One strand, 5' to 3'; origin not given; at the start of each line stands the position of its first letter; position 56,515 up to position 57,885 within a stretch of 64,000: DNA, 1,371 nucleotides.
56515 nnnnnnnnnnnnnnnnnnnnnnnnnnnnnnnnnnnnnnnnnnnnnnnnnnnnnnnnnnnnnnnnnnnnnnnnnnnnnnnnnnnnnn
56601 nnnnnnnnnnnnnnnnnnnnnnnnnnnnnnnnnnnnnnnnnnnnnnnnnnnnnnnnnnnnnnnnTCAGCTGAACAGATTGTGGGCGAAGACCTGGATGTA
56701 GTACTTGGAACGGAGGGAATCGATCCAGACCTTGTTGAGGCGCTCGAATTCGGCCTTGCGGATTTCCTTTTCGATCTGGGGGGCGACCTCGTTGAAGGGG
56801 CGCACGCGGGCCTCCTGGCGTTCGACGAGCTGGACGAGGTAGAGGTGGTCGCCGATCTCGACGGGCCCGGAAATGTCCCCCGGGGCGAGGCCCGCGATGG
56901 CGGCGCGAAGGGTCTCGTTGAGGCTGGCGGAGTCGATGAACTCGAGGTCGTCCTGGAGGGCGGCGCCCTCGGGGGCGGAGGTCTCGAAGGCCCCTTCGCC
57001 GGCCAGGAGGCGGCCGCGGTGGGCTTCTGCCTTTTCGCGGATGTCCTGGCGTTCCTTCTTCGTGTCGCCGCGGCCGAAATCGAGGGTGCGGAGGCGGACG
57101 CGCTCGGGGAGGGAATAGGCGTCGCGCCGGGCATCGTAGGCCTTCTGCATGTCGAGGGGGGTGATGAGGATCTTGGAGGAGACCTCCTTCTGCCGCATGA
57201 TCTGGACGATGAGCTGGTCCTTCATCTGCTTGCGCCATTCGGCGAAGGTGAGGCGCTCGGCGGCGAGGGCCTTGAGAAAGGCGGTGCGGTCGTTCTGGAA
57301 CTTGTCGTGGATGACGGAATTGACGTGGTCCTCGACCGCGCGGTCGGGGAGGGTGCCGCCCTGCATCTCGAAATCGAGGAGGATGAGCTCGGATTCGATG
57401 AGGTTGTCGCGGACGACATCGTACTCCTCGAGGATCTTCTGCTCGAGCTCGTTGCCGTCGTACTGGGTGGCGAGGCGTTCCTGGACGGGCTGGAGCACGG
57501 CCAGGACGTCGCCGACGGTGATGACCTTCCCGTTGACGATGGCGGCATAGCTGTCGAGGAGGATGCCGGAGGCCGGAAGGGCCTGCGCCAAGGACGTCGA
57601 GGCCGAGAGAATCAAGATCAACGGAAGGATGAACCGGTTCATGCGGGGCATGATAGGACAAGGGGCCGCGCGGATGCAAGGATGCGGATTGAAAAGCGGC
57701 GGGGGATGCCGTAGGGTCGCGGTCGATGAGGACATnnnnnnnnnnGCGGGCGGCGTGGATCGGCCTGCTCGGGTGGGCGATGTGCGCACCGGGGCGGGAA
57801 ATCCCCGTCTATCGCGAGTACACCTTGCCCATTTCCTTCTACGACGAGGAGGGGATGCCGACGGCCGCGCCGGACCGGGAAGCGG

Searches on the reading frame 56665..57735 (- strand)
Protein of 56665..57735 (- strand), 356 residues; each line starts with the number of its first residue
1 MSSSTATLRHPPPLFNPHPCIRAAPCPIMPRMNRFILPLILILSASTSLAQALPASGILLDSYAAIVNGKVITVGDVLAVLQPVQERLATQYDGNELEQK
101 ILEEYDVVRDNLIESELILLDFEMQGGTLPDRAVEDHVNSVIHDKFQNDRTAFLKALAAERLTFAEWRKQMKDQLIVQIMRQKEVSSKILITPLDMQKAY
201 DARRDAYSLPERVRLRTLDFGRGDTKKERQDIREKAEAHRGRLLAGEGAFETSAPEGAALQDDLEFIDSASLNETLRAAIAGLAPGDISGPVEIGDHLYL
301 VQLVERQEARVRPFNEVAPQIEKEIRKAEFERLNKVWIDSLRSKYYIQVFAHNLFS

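Call 42: search_protein_families(library=pfam, proteins=[window:56665-57735:-], max_evalue=0.00001)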
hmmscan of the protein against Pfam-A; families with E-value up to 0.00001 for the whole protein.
window:56665-57735:- (356 aa): 2 families
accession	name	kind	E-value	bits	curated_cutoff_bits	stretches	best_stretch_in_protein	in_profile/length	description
PF13145.12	Rotamase_2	-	3.7e-14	54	27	1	193-318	3-120/121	PPIC-type PPIASE domain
PF13624.11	SurA_N_3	-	7.9e-10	39.2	27.2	1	62-180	39-161/162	SurA-like N-terminal domain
